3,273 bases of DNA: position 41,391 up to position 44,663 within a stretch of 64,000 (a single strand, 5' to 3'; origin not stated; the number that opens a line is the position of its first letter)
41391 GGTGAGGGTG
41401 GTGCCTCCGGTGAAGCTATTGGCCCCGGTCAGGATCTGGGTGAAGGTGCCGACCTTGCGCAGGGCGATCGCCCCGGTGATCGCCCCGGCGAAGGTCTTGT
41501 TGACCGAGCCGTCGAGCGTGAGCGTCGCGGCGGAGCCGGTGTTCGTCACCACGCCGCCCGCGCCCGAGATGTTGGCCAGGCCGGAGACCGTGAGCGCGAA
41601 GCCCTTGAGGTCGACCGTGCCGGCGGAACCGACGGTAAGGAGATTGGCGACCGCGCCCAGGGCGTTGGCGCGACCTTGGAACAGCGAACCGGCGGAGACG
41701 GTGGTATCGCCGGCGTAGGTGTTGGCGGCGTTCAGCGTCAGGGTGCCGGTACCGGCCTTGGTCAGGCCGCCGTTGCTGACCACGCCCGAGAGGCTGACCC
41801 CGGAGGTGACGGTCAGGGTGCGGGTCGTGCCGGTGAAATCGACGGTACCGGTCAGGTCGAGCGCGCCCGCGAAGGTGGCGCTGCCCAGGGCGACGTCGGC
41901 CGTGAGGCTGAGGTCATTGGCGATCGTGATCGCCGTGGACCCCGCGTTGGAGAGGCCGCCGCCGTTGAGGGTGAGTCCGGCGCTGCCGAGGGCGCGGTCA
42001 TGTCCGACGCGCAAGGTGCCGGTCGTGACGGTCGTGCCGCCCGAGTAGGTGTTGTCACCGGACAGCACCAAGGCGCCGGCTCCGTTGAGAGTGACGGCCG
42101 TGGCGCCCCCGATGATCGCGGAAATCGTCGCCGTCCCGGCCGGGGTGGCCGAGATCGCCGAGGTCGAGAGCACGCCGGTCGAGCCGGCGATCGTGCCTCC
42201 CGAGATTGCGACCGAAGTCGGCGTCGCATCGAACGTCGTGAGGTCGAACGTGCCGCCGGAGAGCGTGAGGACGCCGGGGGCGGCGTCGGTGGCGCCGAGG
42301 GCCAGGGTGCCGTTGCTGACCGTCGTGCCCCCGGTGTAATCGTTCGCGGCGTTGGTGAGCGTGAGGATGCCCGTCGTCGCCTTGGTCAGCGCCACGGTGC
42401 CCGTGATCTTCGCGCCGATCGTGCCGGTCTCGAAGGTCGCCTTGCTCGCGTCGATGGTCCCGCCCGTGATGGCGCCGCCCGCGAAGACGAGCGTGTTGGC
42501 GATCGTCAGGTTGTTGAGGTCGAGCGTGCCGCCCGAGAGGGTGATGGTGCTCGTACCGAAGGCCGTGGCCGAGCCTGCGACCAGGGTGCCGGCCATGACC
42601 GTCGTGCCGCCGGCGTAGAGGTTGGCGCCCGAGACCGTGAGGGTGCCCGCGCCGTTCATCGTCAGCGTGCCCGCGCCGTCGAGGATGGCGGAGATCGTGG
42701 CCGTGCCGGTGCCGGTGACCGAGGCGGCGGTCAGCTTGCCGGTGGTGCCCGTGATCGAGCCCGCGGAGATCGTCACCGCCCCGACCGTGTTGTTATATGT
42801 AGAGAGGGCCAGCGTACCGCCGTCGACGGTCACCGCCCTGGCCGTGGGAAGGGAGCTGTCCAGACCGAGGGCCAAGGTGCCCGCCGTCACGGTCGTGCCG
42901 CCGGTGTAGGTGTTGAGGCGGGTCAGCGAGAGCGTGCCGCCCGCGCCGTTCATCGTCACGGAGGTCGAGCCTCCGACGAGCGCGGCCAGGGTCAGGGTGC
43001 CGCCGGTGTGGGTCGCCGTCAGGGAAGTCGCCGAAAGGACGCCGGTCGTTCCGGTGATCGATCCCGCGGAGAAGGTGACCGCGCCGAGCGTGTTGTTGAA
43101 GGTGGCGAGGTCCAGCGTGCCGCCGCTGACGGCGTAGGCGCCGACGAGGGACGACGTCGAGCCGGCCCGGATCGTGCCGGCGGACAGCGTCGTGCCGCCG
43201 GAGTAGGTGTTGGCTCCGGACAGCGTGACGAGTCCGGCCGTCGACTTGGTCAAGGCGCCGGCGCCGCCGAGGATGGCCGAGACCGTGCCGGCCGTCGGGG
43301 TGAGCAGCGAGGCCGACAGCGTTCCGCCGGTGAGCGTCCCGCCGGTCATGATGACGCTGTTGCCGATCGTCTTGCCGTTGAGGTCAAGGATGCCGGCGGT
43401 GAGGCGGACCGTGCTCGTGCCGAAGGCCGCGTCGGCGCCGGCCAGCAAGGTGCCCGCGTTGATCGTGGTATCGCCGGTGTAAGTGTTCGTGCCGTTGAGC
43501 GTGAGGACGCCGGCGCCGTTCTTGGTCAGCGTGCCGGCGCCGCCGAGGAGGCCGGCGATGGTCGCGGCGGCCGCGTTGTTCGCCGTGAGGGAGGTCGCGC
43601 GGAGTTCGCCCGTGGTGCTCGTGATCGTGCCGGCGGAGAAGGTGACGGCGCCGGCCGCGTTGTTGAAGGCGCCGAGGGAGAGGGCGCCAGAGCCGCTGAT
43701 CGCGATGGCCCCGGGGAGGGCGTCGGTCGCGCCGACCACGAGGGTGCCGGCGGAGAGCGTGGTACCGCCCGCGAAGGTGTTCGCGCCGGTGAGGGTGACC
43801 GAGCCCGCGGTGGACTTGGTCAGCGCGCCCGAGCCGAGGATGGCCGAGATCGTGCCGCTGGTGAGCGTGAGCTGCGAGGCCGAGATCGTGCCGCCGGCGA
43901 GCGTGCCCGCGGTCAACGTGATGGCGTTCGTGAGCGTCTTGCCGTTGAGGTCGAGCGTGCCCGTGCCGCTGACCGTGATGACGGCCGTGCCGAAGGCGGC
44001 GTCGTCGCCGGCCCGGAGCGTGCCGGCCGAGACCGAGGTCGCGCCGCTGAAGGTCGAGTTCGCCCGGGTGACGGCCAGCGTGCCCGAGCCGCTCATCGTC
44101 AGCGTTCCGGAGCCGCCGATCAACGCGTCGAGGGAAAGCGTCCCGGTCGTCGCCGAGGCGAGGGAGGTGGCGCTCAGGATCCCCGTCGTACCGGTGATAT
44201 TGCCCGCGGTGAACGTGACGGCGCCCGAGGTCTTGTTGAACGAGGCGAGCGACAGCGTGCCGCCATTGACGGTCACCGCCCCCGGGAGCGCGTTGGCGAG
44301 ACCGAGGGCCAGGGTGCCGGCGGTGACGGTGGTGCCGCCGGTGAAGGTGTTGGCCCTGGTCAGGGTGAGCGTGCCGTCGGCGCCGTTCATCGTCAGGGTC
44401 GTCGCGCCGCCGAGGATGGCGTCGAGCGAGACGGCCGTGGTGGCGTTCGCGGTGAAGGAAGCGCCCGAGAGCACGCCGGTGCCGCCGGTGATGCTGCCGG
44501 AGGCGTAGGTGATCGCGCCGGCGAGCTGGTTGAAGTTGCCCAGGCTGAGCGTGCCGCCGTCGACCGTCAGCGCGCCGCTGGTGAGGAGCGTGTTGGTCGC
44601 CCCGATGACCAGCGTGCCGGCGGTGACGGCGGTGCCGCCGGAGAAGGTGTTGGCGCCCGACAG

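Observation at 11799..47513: One 35.7-kb ORF encodes an 11,904-aa classical autotransporter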

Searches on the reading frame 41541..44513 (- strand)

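Call 8: search_protein_families(library=pfam, proteins=[window:41541-44513:-], max_evalue=0.01)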
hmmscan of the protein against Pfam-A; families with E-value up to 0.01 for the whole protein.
window:41541-44513:- (991 aa): 1 family
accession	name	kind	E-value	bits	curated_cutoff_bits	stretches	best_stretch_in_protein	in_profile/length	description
PF12951.13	PATR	-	3.9e-52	174.4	27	10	329-357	1-29/30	Passenger-associated-transport-repeat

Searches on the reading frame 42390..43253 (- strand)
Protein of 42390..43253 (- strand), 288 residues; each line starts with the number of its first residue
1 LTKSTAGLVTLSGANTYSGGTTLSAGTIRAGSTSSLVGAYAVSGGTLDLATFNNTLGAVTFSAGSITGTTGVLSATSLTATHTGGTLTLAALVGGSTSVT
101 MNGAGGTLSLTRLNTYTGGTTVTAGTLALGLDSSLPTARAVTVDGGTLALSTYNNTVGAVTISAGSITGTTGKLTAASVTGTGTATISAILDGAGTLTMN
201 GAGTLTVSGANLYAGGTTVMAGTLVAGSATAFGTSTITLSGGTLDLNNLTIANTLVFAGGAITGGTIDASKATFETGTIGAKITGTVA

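Call 58: predict_structure(alignment_id=A3)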
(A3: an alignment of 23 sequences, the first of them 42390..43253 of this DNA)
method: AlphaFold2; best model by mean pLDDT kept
length: 288 residues; sequences in the alignment: 23
mean_pLDDT: 96.6   pTM: 0.92
mean pLDDT of the five models: 96.6, 96.7, 96.6, 96.5, 93.4
residues with pLDDT >= 90: 280; 70-90: 7; 50-70: 1; < 50: 0
segments of 3 or more residues with pLDDT < 50: none
pLDDT, mean of each block of 10 residues (from residue 1): 97 92 98 95 98 97 97 98 95 98 97 98 98 98 98 98 98 98 99 98 98 96 98 96 98 96 96 93 85
secondary structure, 60 per line:
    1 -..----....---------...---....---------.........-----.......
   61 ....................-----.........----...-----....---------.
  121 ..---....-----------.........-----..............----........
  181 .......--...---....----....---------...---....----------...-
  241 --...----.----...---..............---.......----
elements in order: E8-11 E21-23 E27-30 E40-48 E54-80 E86-94 E99-101 E107-110 E120-122 E126-129 E141-149 E155-168 E173-187 E190-192 E196-199 E204-207 E217-219 E223-226 E237-239 E243-245 E255-257 E261-268 E272-274 E278-284

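Call 60: fold_search(model_id=the predicted structure, library=pdb)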
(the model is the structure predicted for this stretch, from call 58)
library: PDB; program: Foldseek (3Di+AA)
matches with E <= 10: 27; with E <= 0.001: 0
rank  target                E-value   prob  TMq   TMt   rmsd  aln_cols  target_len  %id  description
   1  5ke1_A                7.4e-01  0.15  0.25  0.23  11.3       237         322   19  Structure of a C-terminal fragment of the IcsA/VirG passenger-domain (released 2017-03-15)
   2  5ke1_B                7.4e-01  0.12  0.22  0.20  11.6       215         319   20  Structure of a C-terminal fragment of the IcsA/VirG passenger-domain (released 2017-03-15)
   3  5awg_E                1.2e+00  0.02  0.11  0.09  18.7       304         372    9  Crystal structure of Hg-bound SufB-SufC-SufD complex from Escherichia coli (released 2015-11-11)
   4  5awg_A                1.3e+00  0.01  0.10  0.09  19.5       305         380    9  Crystal structure of Hg-bound SufB-SufC-SufD complex from Escherichia coli (released 2015-11-11)
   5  7xz7_A                1.5e+00  0.07  0.27  0.21  12.6       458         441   10  Mutant (D137A) of the N-terminal domain of fucoidan lyase FdlA (released 2022-09-28)
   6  7xz8                  1.5e+00  0.07  0.23  0.18  13.9       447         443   10  Mutant (K141A) of the N-terminal domain of fucoidan lyase FdlA (released 2022-09-28)
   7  7jvi_A                1.8e+00  0.10  0.28  0.22  10.7       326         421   12  Crystal structure of a beta-helix domain retrieved from capybara gut metagenome (released 2021-09-08)
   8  2qv3                  2.1e+00  0.06  0.23  0.17  13.0       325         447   14  Crystal Structure of the Helicobacter pylori Vacuolating Toxin p55 Domain (released 2007-10-23)
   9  5awf_A                3.1e+00  0.01  0.10  0.08  19.1       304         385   10  Crystal structure of SufB-SufC-SufD complex from Escherichia coli (released 2015-11-11)
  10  4dn7_A                3.5e+00  0.01  0.10  0.09  19.0       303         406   12  CRYSTAL STRUCTURE OF putative ABC transporter, ATP-binding protein from Methanosarcina mazei Go1 (released 2012-02-22)
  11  4wa0                  3.7e+00  0.03  0.19  0.17  12.5       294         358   12  The structure of a possible adhesin C-terminal domain from Caldicellulosiruptor kronotskyensis (released 2015-03-04)
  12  7ko9                  4.3e+00  0.01  0.16  0.11  17.9       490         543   13  Crystal structure of antigen 43 from uropathogenic Escherichia coli UTI89 (released 2022-03-09)
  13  9a7k_A                4.3e+00  0.01  0.11  0.09  18.2       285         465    8  Integrative model of SUFB-SUFD by crosslinking MS and deep learning (released 2024-09-18)
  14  6n2b_A                5.2e+00  0.02  0.18  0.16  12.6       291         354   11  The Crystal Structure of Caldicellulosiruptor kristjanssonii Tapirin C-terminal domain (released 2018-12-19)
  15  6n2b_B                5.5e+00  0.01  0.13  0.12  14.2       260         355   13  The Crystal Structure of Caldicellulosiruptor kristjanssonii Tapirin C-terminal domain (released 2018-12-19)
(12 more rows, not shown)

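Call 61: search_solved_structures(query=A3, max_evalue=0.01)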
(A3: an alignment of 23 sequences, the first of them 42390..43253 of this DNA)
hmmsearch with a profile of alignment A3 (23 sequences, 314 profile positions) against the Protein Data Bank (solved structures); distinct sequences matched with E-value up to 0.01: 3.
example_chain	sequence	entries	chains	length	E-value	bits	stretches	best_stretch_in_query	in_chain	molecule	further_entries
5ke1_A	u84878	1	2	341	8.6e-14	54.7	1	67-170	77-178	Outer membrane protein IcsA autotransporter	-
8e7f_A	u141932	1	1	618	2.7e-09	40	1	187-250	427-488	Extracellular serine protease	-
8axg_AAA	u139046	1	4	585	3.9e-05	26.3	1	76-195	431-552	Fusolisin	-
